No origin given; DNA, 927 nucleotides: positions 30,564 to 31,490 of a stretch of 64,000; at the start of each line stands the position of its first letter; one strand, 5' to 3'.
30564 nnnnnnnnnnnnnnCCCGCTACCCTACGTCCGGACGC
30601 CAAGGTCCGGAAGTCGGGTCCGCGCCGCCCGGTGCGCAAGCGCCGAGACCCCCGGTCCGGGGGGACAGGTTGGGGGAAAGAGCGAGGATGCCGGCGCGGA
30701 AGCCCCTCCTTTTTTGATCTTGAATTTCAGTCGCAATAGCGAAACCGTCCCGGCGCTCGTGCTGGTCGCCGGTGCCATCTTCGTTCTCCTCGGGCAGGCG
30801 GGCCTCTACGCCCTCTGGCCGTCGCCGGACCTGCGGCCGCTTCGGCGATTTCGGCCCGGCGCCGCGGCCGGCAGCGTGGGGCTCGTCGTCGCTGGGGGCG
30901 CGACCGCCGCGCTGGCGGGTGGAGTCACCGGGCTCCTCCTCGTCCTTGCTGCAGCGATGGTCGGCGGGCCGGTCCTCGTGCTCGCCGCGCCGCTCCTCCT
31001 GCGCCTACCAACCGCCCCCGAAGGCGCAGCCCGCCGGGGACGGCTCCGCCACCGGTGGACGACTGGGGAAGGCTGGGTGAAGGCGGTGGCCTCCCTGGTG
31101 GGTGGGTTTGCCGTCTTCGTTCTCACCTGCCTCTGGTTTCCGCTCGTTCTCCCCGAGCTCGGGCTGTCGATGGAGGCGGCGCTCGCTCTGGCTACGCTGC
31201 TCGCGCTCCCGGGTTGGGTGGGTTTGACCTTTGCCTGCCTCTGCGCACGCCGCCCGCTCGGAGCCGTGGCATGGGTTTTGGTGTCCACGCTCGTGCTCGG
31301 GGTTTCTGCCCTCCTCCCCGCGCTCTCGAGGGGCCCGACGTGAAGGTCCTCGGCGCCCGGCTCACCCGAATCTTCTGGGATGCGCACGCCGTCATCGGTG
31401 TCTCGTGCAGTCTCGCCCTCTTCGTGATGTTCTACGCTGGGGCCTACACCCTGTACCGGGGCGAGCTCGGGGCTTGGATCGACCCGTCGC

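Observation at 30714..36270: Xus-like xenosiderophore uptake locus (membrane protein, PepSY-TM, lipoprotein, TonB-dependent receptor)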

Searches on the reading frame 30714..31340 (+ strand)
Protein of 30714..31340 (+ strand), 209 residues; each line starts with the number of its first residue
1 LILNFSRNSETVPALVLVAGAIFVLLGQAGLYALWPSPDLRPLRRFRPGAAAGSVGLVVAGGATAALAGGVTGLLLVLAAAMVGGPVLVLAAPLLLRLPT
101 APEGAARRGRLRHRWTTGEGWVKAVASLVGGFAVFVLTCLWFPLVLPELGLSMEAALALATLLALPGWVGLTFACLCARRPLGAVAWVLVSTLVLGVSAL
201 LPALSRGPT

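Call 7: search_protein_families(library=pfam, proteins=[window:30714-31340:+], max_evalue=1)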
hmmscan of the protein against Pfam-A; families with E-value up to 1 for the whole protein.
window:30714-31340:+ (209 aa): 0 families

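Call 8: search_protein_families(library=ncbifam, proteins=[window:30714-31340:+], max_evalue=0.1)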
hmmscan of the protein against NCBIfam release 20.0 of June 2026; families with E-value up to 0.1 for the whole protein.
window:30714-31340:+ (209 aa): 0 families

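Call 43: search_protein_families(library=pfam, alignment_id=A2, max_evalue=10)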
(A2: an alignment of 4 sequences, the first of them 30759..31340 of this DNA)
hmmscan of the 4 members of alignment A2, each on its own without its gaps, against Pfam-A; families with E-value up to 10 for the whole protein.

A. member 1, window:30759-31340:+ (194 aa): 0 families

B. families by the number of members that match (of 4 scanned): 1 family
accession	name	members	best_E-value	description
PF20444.3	DUF6703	1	0.15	Family of unknown function (DUF6703)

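Call 45: find_homologous_proteins(query=A2, max_evalue=0.01)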
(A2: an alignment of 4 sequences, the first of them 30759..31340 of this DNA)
Query A2 (4 sequences) (194 aa, profile of the alignment): 4 proteins with E <= 0.01 among 8000 candidates.
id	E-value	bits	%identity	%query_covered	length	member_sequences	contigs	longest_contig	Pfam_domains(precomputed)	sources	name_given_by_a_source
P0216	1.4e-75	271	100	100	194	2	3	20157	-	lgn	-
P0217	2.3e-74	268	35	91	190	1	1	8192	-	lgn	-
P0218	1.4e-73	265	60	88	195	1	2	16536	-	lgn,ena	-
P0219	3.6e-52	195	33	25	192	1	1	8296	-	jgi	jgi:hypothetical protein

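Call 54: predict_structure(alignment_id=A3)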
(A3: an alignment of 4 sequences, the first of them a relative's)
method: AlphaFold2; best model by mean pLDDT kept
length: 194 residues; sequences in the alignment: 4
mean_pLDDT: 59.5   pTM: 0.52
mean pLDDT of the five models: 59.5, 54.1, 50.5, 50.4, 50.3
residues with pLDDT >= 90: 0; 70-90: 5; 50-70: 175; < 50: 14
segments of 3 or more residues with pLDDT < 50: 23-25, 82-86, 192-194
pLDDT, mean of each block of 10 residues (from residue 1): 55 59 51 61 63 59 61 58 49 55 63 65 62 60 61 63 65 68 58 44
secondary structure, 60 per line:
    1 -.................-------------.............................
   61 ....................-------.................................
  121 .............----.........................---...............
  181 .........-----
elements in order: H2-18 H32-80 H88-133 H138-162 H166-189

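Call 83: search_dna_similar(query=window:30759-31340:+, collection=plasmids, mode=protein, max_evalue=1, max_rows=10)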
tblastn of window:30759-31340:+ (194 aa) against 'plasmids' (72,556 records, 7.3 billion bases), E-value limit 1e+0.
No match.

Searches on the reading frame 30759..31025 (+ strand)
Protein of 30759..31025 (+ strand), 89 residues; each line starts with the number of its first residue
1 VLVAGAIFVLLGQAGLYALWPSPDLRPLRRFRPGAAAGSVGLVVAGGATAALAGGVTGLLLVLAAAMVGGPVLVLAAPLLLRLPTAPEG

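Call 55: search_protein_families(library=pfam, proteins=[window:30759-31025:+], max_evalue=10)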
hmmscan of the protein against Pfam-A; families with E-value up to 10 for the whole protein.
seq(89 aa): 0 families
